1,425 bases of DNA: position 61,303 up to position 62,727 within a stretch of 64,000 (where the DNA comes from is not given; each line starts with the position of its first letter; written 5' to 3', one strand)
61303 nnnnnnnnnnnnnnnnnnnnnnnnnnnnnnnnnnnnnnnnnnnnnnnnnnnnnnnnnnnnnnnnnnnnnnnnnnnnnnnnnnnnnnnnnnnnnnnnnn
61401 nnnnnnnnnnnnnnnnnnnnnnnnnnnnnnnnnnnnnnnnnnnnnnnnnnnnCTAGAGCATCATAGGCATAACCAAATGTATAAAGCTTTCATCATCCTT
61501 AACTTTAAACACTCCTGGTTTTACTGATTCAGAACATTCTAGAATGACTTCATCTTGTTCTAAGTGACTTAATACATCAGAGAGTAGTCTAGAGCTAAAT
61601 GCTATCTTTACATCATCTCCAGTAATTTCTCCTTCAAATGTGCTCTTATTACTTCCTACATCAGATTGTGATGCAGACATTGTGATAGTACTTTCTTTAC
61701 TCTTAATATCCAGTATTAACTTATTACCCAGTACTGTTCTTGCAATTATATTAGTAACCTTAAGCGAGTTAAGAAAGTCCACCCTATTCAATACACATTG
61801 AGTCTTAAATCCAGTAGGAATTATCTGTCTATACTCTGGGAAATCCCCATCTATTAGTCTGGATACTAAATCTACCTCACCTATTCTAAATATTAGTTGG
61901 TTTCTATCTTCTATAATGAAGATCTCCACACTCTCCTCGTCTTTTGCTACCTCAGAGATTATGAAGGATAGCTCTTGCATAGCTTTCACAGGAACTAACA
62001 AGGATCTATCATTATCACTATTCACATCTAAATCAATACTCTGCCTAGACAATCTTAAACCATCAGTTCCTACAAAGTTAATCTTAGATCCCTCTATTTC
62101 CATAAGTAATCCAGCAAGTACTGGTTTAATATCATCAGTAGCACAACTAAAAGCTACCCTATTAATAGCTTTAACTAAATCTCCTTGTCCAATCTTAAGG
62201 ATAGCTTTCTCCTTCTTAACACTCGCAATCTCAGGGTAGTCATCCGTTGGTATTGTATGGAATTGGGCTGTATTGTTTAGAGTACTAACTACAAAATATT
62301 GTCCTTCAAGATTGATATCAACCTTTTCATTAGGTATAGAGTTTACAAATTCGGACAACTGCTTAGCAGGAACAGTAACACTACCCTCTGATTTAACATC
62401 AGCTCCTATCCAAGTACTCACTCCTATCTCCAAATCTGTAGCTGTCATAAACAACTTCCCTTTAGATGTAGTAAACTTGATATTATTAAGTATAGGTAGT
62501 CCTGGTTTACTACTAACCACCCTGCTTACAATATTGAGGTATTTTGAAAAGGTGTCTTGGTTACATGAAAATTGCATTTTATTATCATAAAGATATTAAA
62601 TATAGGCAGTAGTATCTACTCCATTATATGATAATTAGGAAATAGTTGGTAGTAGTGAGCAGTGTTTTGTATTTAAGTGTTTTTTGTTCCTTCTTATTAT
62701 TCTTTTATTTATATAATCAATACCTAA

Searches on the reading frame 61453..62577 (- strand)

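Call 17: search_protein_families(library=pfam, proteins=[window:61453-62577:-], max_evalue=0.01)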
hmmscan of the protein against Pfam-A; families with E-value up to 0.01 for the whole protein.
window:61453-62577:- (374 aa): 3 families
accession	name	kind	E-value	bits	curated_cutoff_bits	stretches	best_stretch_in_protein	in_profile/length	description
PF00712.24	DNA_pol3_beta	-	1.8e-33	115.7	24.4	2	1-117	1-119/120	DNA polymerase III beta subunit, N-terminal domain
PF02767.21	DNA_pol3_beta_2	-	1.1e-32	113.1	27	2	130-248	3-116/116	DNA polymerase III beta subunit, central domain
PF02768.20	DNA_pol3_beta_3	-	2.7e-19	69.6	27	1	250-372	1-120/121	DNA polymerase III beta subunit, C-terminal domain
